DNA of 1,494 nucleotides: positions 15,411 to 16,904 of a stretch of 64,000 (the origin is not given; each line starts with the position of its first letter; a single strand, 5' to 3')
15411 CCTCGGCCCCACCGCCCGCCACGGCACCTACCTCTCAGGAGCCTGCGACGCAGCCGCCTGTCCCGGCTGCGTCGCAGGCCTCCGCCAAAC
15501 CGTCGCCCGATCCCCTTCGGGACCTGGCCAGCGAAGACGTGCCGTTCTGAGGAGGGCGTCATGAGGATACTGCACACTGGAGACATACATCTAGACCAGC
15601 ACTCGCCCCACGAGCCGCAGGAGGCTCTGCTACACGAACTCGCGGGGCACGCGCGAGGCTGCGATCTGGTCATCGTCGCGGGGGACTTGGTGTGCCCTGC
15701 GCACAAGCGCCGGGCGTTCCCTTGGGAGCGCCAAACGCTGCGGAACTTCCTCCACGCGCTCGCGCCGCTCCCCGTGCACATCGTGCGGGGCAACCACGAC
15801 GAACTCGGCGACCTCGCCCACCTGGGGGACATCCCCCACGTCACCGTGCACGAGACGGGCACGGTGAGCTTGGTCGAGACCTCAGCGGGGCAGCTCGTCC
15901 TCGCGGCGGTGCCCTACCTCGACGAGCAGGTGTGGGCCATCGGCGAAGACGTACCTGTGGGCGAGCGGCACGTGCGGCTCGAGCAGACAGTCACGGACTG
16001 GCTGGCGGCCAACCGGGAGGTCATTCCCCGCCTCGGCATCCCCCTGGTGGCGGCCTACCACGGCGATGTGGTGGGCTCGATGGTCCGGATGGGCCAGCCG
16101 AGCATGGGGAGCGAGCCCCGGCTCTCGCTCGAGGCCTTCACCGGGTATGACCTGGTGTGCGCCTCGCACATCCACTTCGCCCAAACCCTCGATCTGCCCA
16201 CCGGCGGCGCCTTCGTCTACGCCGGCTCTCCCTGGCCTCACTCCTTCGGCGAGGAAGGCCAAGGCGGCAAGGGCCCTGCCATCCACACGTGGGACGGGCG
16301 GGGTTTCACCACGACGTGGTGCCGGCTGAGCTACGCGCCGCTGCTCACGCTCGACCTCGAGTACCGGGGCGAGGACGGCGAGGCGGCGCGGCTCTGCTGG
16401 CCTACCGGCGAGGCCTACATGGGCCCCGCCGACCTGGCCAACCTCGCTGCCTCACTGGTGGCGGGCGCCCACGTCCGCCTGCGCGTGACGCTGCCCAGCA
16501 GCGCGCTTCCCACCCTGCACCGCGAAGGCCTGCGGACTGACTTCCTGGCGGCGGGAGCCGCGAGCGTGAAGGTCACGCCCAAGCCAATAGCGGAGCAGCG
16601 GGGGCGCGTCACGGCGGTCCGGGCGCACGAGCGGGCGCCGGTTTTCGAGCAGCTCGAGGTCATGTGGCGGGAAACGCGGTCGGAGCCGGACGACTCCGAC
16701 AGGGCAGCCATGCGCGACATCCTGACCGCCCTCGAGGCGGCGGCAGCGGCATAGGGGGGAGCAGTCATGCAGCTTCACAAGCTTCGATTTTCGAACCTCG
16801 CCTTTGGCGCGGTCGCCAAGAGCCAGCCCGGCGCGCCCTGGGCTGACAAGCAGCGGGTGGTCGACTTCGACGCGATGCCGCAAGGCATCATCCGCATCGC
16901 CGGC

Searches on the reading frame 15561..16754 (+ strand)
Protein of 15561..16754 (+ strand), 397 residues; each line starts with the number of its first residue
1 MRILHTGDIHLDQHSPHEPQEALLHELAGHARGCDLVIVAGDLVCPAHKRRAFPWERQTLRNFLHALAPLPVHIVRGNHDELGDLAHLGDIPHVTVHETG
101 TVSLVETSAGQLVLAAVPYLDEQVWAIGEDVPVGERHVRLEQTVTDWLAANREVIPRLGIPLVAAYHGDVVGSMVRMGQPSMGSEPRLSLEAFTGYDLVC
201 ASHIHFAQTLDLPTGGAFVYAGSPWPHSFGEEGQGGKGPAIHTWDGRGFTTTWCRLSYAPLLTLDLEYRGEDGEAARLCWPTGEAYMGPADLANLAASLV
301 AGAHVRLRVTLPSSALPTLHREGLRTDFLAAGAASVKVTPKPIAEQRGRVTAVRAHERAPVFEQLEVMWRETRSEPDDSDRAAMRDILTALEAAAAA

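Call 66: search_protein_families(library=pfam, proteins=[window:15561-16754:+], max_evalue=0.0001)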
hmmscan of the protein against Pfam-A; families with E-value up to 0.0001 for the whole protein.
window:15561-16754:+ (397 aa): 2 families
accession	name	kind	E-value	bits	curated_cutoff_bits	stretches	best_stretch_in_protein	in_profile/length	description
PF00149.33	Metallophos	-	2.4e-13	51.4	21.5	1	1-205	1-189/191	Calcineurin-like phosphoesterase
PF12850.12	Metallophos_2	-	3.7e-07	30.7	27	1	1-232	1-143/154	Calcineurin-like phosphoesterase superfamily domain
